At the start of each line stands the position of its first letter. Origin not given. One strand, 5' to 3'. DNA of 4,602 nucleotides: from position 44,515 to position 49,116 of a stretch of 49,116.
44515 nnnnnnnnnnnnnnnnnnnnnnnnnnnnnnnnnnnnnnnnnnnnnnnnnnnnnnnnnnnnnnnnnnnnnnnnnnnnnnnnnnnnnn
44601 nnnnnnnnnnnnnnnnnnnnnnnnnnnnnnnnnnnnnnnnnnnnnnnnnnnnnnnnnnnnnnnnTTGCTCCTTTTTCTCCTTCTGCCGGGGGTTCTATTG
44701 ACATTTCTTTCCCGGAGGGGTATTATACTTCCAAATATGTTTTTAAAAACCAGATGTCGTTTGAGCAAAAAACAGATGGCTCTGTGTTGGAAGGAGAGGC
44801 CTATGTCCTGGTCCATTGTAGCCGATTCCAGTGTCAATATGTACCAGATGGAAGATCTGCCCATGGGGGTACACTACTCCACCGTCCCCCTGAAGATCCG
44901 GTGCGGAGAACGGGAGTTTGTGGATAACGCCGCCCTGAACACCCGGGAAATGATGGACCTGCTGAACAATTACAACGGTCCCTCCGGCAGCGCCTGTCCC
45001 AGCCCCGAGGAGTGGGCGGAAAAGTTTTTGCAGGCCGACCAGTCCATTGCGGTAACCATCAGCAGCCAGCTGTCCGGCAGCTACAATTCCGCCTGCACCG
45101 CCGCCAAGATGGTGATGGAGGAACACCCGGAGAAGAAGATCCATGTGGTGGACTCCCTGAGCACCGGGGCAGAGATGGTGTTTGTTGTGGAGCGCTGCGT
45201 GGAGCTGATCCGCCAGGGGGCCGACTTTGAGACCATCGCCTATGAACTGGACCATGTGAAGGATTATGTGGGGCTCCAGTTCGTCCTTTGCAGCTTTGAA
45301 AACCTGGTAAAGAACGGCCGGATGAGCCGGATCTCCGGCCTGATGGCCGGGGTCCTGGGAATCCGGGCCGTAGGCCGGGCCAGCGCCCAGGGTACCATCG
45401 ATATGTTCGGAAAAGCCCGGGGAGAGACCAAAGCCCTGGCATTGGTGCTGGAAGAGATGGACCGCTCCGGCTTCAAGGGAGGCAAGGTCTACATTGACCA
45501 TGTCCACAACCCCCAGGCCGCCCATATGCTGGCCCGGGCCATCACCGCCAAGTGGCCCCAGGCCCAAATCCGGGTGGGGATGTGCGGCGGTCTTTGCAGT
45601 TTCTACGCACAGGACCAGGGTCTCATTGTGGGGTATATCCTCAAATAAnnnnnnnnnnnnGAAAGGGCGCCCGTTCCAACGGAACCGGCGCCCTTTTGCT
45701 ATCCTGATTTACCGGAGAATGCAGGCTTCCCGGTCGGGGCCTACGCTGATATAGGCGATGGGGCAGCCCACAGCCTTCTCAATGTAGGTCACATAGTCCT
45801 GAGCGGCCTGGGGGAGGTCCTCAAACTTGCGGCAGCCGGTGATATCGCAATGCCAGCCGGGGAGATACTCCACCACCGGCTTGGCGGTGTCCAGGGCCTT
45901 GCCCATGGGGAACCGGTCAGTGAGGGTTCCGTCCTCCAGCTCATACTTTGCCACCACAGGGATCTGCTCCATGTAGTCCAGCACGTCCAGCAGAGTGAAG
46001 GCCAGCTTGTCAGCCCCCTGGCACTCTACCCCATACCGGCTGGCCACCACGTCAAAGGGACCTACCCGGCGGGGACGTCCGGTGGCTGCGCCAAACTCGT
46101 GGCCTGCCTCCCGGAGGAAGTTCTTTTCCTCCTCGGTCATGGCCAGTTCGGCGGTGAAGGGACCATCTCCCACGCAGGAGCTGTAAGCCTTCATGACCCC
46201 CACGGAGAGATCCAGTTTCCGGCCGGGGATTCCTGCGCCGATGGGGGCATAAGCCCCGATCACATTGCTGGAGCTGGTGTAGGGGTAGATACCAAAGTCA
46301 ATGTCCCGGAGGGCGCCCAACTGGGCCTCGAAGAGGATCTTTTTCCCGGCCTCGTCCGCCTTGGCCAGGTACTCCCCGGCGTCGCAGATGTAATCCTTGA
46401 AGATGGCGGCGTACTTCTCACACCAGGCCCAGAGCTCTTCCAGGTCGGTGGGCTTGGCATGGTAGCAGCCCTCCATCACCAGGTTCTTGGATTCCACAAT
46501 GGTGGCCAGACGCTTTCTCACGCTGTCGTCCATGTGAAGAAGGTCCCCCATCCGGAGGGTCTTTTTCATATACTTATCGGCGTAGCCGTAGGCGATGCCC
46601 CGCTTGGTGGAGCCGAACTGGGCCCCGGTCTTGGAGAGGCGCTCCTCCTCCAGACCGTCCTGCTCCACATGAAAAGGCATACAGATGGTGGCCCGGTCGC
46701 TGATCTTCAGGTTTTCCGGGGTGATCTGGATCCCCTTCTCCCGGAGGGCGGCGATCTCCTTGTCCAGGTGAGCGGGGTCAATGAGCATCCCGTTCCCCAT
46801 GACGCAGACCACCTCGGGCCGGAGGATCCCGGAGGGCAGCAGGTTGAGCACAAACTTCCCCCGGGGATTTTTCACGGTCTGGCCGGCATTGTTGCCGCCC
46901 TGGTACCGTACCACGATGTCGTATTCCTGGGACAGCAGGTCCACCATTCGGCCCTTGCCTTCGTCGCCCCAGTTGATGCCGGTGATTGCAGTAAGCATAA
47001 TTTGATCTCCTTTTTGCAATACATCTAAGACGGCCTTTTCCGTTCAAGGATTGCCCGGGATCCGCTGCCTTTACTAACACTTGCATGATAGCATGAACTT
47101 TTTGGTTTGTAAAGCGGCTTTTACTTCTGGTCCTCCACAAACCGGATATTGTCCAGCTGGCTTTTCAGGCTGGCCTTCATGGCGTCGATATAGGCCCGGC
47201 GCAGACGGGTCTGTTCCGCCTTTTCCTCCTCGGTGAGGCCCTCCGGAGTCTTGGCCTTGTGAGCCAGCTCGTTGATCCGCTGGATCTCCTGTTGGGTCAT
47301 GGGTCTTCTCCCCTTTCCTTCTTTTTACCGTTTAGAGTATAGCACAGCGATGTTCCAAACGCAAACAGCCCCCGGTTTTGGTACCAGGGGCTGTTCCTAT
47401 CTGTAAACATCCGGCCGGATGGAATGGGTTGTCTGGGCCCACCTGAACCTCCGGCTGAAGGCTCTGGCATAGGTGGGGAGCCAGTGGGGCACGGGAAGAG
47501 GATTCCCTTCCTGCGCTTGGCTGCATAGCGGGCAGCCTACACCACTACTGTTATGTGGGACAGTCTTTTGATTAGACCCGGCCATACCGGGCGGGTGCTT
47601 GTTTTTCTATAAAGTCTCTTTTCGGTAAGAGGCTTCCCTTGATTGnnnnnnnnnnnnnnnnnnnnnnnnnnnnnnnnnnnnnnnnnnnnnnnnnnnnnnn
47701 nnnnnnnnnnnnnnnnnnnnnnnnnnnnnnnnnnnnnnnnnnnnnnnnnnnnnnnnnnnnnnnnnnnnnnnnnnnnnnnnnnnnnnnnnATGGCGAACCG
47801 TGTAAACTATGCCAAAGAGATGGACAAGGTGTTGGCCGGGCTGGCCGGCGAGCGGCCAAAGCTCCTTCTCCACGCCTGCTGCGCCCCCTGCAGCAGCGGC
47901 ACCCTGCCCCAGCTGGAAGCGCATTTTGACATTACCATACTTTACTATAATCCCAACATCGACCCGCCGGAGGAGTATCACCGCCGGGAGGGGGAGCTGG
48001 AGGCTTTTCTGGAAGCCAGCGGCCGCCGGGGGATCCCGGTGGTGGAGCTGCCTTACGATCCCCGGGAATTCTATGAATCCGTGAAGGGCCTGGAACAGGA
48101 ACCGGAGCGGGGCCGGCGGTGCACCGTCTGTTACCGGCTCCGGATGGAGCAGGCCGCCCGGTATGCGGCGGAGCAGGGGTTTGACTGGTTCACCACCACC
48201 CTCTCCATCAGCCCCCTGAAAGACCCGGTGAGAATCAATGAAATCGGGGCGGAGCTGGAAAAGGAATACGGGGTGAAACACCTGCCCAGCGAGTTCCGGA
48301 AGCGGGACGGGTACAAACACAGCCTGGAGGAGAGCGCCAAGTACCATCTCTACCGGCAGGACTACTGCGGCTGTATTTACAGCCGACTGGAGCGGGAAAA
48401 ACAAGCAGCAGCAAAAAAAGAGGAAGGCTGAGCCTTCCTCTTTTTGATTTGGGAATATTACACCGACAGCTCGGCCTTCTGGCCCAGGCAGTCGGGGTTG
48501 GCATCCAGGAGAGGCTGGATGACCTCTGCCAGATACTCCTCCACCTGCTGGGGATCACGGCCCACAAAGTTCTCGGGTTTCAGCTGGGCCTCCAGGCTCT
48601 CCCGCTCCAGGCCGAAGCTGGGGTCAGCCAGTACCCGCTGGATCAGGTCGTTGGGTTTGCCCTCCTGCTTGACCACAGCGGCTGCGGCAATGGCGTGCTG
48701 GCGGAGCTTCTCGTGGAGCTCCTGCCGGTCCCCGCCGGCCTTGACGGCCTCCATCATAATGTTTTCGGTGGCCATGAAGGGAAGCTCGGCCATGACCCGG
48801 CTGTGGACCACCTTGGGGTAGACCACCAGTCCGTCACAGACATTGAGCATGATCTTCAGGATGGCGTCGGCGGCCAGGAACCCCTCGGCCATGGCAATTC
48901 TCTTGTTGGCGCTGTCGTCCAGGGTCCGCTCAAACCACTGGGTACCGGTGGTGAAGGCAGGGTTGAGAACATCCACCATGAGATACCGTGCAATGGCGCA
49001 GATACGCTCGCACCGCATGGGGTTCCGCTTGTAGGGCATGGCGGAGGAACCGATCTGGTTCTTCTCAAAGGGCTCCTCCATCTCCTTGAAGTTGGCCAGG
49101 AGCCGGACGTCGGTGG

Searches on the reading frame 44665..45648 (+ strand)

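Call 8: search_protein_families(library=pfam, proteins=[window:44665-45648:+], max_evalue=0.001)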
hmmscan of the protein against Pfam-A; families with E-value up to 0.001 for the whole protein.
window:44665-45648:+ (327 aa): 1 family
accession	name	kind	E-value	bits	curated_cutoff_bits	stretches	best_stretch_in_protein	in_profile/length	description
PF02645.21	DegV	-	5.4e-51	174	27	1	49-315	2-268/280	Uncharacterised protein, DegV family COG1307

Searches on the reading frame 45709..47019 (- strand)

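Call 8: search_protein_families(library=pfam, proteins=[window:45709-47019:-], max_evalue=0.001)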
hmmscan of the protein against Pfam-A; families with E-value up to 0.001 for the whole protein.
window:45709-47019:- (436 aa): 1 family
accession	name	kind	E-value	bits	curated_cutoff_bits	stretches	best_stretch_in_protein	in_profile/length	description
PF00709.27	Adenylsucc_synt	-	7.5e-153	509.6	27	1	12-434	2-416/416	Adenylosuccinate synthetase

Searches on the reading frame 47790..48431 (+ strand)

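Call 8: search_protein_families(library=pfam, proteins=[window:47790-48431:+], max_evalue=0.001)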
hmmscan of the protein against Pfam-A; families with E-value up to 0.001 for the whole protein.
window:47790-48431:+ (213 aa): 1 family
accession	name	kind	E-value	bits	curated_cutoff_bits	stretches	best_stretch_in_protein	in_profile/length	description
PF02677.20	QueH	-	3.6e-67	226.3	23.5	1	25-199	1-173/175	Epoxyqueuosine reductase QueH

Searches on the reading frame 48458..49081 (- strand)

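Call 8: search_protein_families(library=pfam, proteins=[window:48458-49081:-], max_evalue=0.001)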
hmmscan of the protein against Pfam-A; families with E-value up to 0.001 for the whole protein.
window:48458-49081:- (207 aa): 2 families
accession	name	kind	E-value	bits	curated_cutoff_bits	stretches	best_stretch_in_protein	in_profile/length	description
PF10397.14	ADSL_C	-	3.8e-21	75.6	32.7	1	101-182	1-78/79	Adenylosuccinate lyase C-terminus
PF00206.25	Lyase_1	-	1.3e-05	25.3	27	1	2-32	278-308/312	Lyase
